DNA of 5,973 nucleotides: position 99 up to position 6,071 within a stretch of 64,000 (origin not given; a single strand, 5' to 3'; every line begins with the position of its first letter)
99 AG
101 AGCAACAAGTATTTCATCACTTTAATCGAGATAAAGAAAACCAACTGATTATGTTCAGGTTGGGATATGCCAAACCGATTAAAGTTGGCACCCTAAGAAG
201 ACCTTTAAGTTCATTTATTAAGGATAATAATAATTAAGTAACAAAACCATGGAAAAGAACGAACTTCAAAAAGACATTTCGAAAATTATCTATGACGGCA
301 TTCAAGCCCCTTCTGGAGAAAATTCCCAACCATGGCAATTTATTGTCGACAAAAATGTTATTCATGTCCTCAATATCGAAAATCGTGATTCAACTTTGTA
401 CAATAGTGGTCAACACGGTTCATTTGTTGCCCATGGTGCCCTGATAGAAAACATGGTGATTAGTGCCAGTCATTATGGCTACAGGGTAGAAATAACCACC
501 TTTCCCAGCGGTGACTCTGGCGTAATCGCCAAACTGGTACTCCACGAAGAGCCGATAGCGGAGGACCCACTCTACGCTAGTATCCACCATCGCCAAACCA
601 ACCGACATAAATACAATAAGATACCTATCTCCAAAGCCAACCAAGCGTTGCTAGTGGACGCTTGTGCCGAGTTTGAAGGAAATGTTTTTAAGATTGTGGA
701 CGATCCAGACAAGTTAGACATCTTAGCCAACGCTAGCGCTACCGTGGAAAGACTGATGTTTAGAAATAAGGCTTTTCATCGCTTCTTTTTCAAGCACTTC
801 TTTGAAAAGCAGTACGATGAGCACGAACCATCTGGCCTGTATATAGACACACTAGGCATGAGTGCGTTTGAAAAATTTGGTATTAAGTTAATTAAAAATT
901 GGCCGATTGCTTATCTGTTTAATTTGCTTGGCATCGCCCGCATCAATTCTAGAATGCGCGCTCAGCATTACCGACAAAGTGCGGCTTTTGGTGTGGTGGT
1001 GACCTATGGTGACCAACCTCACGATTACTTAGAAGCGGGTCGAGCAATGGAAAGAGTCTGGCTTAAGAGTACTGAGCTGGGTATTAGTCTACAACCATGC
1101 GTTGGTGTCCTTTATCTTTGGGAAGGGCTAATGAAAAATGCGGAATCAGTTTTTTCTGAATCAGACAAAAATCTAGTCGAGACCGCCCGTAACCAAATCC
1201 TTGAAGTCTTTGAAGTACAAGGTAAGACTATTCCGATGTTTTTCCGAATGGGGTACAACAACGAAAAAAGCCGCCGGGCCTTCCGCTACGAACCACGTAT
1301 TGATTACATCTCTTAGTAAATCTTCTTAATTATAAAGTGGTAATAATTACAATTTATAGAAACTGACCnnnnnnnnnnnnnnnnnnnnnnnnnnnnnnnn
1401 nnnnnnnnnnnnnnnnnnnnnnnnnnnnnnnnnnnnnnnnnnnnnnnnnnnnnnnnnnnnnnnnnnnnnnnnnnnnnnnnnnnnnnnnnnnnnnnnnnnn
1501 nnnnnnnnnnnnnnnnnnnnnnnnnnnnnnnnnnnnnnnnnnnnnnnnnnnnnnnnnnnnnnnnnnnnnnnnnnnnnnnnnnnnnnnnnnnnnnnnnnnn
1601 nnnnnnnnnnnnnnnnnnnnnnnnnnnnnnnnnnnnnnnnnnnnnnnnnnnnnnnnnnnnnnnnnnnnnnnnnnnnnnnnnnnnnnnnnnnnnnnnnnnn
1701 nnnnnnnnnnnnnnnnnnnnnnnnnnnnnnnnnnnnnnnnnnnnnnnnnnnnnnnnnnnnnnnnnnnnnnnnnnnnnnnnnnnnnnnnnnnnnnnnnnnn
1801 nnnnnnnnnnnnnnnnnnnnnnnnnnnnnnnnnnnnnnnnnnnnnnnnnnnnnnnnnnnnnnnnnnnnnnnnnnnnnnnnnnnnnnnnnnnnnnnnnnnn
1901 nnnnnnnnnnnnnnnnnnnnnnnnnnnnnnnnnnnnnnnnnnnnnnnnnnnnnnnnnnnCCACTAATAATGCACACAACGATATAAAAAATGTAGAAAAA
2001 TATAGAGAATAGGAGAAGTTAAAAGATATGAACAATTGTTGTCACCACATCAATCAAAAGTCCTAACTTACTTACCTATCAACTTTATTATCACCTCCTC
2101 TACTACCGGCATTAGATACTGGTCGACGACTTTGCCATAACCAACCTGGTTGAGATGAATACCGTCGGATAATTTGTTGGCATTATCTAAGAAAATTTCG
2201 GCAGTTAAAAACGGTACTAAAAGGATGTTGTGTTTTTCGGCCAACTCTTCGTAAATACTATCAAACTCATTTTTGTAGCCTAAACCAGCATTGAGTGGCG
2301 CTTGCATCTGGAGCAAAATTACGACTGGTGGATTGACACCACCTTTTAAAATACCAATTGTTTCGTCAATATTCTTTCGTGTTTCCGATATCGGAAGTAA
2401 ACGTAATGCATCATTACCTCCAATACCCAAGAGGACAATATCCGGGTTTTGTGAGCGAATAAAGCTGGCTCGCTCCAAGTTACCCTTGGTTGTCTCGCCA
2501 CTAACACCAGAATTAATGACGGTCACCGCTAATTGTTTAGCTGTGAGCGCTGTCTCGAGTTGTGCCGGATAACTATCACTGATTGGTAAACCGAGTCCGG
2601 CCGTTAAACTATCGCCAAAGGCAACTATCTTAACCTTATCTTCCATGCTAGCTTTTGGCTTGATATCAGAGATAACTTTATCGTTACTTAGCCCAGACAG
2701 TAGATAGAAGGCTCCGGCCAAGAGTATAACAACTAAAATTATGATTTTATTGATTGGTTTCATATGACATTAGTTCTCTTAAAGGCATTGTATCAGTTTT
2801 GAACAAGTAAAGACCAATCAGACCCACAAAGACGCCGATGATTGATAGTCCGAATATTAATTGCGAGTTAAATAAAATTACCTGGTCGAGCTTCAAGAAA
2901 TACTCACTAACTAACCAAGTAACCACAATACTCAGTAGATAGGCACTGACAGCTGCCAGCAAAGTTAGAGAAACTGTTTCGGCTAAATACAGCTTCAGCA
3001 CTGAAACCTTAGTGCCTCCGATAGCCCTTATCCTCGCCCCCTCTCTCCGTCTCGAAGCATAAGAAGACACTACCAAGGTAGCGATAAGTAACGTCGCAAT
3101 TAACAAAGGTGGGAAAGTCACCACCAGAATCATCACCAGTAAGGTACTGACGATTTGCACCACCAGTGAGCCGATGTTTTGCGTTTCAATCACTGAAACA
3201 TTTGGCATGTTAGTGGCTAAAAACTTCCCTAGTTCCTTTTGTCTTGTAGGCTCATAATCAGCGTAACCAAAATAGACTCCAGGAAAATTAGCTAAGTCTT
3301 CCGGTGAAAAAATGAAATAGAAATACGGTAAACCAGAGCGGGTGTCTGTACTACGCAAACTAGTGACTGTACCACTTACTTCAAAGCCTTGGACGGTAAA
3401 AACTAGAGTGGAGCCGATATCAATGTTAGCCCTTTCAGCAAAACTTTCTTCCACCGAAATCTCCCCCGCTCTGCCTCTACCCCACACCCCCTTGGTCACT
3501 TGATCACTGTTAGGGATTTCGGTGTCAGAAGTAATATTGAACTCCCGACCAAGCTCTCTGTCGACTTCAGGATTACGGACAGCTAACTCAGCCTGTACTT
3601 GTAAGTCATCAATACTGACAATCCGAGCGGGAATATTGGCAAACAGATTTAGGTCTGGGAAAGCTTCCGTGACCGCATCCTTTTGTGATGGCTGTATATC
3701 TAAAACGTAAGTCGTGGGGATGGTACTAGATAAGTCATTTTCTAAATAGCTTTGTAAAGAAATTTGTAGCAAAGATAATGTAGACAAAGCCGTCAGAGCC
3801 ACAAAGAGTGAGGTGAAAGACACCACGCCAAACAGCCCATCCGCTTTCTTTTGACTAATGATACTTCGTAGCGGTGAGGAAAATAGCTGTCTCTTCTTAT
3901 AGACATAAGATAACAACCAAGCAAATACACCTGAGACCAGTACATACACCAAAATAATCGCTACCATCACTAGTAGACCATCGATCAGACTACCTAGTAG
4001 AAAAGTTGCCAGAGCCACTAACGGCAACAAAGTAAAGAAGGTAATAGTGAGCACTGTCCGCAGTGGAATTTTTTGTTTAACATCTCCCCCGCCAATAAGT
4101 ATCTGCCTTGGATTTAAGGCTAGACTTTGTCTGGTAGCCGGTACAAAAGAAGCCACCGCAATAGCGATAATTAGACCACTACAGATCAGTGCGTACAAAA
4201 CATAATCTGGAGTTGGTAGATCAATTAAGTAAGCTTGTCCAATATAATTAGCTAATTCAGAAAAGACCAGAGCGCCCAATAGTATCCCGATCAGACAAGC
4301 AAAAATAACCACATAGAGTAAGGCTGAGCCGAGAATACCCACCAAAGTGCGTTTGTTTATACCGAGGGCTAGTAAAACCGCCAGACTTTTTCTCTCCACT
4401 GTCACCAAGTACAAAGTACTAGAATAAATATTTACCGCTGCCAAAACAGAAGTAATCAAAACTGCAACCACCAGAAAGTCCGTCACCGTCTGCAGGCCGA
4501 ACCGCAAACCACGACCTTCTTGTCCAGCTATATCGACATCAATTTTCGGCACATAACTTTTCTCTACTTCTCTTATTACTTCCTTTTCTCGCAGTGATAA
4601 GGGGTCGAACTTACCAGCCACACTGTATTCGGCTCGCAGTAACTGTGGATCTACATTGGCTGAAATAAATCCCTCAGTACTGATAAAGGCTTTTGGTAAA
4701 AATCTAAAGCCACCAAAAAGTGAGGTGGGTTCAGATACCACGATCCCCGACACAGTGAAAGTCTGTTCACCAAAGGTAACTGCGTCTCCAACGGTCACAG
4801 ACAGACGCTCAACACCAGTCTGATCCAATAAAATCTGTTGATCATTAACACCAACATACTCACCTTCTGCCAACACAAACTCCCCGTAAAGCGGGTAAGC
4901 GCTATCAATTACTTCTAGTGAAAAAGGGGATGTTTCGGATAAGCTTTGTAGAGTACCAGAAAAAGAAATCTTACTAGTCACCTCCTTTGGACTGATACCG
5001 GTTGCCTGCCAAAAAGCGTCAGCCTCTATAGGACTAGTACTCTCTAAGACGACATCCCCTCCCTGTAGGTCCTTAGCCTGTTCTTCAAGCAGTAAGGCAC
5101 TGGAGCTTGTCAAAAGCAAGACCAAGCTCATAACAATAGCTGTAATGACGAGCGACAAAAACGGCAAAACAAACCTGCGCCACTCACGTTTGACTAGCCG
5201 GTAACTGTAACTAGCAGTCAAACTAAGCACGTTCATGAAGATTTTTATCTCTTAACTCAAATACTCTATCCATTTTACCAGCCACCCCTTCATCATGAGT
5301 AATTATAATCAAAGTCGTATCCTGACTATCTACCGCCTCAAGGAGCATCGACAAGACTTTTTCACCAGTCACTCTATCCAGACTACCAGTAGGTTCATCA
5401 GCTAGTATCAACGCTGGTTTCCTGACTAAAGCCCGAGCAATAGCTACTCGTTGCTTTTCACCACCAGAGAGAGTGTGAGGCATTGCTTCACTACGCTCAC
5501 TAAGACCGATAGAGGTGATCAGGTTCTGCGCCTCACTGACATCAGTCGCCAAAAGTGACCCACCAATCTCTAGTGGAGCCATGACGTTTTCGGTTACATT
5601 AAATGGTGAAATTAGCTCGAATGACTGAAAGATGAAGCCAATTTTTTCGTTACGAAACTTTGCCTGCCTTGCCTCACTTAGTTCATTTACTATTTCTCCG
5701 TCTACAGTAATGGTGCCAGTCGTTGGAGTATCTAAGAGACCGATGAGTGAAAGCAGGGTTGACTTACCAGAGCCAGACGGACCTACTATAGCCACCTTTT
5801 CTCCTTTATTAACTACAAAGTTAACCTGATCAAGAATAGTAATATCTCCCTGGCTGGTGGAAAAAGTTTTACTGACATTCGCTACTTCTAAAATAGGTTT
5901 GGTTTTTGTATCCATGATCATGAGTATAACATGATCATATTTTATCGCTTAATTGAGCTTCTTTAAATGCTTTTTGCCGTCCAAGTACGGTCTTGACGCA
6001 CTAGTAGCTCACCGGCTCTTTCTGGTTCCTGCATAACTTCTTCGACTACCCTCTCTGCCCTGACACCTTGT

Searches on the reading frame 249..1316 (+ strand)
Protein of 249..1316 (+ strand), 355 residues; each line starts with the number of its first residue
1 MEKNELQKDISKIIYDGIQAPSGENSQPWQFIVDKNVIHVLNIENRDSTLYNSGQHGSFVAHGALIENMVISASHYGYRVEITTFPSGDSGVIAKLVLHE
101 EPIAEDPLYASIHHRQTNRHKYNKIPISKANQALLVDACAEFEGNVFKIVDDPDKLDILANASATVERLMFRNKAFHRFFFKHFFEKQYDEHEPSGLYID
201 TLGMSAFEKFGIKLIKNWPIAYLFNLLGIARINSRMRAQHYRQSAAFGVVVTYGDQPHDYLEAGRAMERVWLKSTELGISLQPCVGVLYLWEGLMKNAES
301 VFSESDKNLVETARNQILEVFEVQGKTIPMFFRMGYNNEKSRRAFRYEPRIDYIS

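Call 40: search_protein_families(library=pfam, proteins=[window:249-1316:+], max_evalue=0.001)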
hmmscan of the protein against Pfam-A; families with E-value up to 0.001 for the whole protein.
window:249-1316:+ (355 aa): 2 families
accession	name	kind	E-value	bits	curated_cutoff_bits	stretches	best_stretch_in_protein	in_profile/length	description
PF00881.29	Nitroreductase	-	2.1e-07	31.7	23.5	0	8-33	18-43/167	Nitroreductase family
PF14512.11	TM1586_NiRdase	-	1.2e-05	25.5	27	0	3-42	153-193/215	Putative TM nitroreductase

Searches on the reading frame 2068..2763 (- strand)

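Call 40: search_protein_families(library=pfam, proteins=[window:2068-2763:-], max_evalue=0.001)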
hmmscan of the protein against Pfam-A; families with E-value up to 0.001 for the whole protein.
window:2068-2763:- (231 aa): 3 families
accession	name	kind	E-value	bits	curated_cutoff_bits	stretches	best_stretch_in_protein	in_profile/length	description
PF13472.12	Lipase_GDSL_2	-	4.6e-23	83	32.9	1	48-209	1-176/178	GDSL-like Lipase/Acylhydrolase family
PF00657.28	Lipase_GDSL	-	1.8e-17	64.7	23.6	1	46-214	1-206/208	GDSL-like Lipase/Acylhydrolase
PF25182.1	NonGDSL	-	8.4e-07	29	80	1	32-152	16-140/220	Non-GDSL lipase-like family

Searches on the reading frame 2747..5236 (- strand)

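Call 40: search_protein_families(library=pfam, proteins=[window:2747-5236:-], max_evalue=0.001)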
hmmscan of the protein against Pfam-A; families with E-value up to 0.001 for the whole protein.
window:2747-5236:- (829 aa): 2 families
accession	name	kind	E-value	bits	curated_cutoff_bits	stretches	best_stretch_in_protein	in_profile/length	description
PF02687.27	FtsX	-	5.8e-14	52.6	25.5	2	257-376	2-120/120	FtsX-like permease C-terminal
PF12704.14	MacB_PCD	-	5.3e-08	33.8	27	1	62-186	40-172/207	MacB-like periplasmic core domain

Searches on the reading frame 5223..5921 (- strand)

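Call 40: search_protein_families(library=pfam, proteins=[window:5223-5921:-], max_evalue=0.001)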
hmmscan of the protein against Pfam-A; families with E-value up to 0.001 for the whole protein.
window:5223-5921:- (232 aa): 5 families
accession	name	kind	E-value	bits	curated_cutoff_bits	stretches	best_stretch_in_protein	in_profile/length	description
PF00005.33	ABC_tran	-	8.2e-35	120.8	25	1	30-178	1-136/137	ABC transporter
PF02463.25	SMC_N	-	2.5e-08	34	40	1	134-225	126-213/220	RecF/RecN/SMC N terminal domain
PF13304.12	AAA_21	-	3.5e-05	24.5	27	1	44-89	3-60/304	AAA domain, putative AbiEii toxin, Type IV TA system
PF13555.12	AAA_29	-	7.3e-05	22.9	27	1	34-60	16-43/61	P-loop containing region of AAA domain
PF00437.27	T2SSE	-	0.00019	20.6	24.9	0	43-99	145-201/370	Type II/IV secretion system protein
